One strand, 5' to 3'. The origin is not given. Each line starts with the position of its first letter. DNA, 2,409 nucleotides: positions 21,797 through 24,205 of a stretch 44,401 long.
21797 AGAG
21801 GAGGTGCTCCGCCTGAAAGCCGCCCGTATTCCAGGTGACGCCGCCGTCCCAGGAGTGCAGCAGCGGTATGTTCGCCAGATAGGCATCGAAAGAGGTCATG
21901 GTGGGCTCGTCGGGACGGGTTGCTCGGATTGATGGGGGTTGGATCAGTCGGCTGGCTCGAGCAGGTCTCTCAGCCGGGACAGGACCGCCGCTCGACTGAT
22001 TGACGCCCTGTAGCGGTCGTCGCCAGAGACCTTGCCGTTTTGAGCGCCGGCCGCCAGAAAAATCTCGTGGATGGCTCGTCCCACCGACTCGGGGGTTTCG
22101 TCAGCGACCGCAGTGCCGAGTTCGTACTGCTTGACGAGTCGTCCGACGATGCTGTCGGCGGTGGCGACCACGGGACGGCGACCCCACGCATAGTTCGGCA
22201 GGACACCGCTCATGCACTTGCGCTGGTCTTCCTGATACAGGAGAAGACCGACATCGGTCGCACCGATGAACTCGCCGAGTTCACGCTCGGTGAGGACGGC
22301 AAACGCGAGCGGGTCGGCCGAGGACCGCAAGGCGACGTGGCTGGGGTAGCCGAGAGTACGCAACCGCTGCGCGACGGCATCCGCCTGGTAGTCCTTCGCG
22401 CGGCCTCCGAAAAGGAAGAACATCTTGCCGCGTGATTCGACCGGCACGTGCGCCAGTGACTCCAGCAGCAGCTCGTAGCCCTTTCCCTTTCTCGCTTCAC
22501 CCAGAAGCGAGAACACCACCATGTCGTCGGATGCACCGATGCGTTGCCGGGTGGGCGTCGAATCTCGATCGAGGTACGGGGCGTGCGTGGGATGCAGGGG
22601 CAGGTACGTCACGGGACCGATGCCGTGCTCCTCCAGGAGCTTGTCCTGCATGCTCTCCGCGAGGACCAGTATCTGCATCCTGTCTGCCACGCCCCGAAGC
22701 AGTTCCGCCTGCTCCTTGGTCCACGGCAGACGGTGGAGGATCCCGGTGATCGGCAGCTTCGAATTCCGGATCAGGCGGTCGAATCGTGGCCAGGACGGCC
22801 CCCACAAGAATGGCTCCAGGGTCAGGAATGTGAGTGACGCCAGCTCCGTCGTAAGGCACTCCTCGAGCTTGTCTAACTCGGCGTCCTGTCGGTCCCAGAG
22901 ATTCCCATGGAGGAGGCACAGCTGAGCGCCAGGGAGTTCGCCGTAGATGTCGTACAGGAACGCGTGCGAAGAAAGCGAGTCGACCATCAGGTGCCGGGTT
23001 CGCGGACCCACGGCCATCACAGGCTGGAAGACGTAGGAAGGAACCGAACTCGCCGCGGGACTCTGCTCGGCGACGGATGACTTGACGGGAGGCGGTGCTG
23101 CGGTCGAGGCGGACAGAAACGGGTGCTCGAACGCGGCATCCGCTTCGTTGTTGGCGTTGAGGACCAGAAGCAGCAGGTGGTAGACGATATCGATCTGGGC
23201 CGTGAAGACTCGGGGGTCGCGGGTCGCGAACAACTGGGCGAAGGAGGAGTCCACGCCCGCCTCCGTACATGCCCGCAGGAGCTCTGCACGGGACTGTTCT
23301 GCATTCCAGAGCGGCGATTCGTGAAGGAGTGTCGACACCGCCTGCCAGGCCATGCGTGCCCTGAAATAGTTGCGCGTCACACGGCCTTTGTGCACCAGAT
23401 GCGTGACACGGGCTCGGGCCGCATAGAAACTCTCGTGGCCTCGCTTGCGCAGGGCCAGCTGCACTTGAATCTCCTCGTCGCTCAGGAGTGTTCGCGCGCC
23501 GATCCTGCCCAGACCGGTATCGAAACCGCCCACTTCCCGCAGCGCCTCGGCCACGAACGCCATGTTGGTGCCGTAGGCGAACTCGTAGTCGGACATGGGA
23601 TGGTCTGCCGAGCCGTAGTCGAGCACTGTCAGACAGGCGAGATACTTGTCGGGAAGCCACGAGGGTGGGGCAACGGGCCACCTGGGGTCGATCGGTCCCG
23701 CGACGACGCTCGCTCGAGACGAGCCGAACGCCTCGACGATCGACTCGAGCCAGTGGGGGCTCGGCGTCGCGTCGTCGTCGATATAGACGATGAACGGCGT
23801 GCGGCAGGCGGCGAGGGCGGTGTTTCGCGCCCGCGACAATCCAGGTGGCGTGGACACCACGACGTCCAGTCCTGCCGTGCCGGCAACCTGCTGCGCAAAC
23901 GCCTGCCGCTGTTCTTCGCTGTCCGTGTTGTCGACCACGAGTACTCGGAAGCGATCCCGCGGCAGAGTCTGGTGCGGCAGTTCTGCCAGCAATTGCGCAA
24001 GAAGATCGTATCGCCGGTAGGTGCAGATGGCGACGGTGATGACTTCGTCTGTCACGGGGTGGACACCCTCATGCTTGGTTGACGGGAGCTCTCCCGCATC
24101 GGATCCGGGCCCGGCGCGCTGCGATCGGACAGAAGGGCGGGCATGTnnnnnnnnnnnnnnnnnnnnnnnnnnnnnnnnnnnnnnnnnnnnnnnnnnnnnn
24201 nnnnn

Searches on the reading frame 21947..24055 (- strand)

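Call 24: search_protein_families(library=pfam, proteins=[window:21947-24055:-], max_evalue=0.001)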
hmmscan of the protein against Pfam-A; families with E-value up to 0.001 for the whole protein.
window:21947-24055:- (703 aa): 4 families
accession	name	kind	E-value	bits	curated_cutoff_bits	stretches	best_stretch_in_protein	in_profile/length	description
PF00535.33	Glycos_transf_2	-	5e-19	69.3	23.3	1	7-129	1-122/168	Glycosyl transferase family 2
PF13641.12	Glyco_tranf_2_3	-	3.9e-13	50.4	27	1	6-238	3-228/230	Glycosyltransferase like family 2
PF13632.12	Glyco_trans_2_3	-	9.6e-05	22.7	27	1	88-217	1-121/198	Glycosyl transferase family group 2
PF13506.12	Glyco_transf_21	-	0.00082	19.3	21.7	0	79-179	24-121/174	Glycosyl transferase family 21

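Call 91: search_protein_families(library=ncbifam, proteins=[window:21947-24055:-], max_evalue=1e-10)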
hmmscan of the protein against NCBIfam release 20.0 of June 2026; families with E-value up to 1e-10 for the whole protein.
window:21947-24055:- (703 aa): 5 families
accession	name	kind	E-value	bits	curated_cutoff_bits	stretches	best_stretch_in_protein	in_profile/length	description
NF041394.1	GtaseAglG_Halo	equivalog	2.1e-28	99.5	440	1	6-279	3-275/304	glucosyl-dolichyl phosphate glucuronosyltransferase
NF041875.1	EPS_EpsD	equivalog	3.3e-24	85.9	370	1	7-228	2-215/325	exopolysaccharide biosynthesis glycosyltransferase EpsD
TIGR03965.1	mycofact_glyco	equivalog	1e-21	77.3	280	1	6-237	76-296/467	mycofactocin biosynthesis glycosyltransferase MftF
NF038302.1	EPS_HpsE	equivalog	8.6e-21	74.2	300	1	6-235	3-238/307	hormogonium polysaccharide biosynthesis glycosyltransferase HpsE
NF038299.1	EPS_HpsN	equivalog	9.5e-11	41.2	425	0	5-120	2-117/317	hormogonium polysaccharide biosynthesis glycosyltransferase HpsN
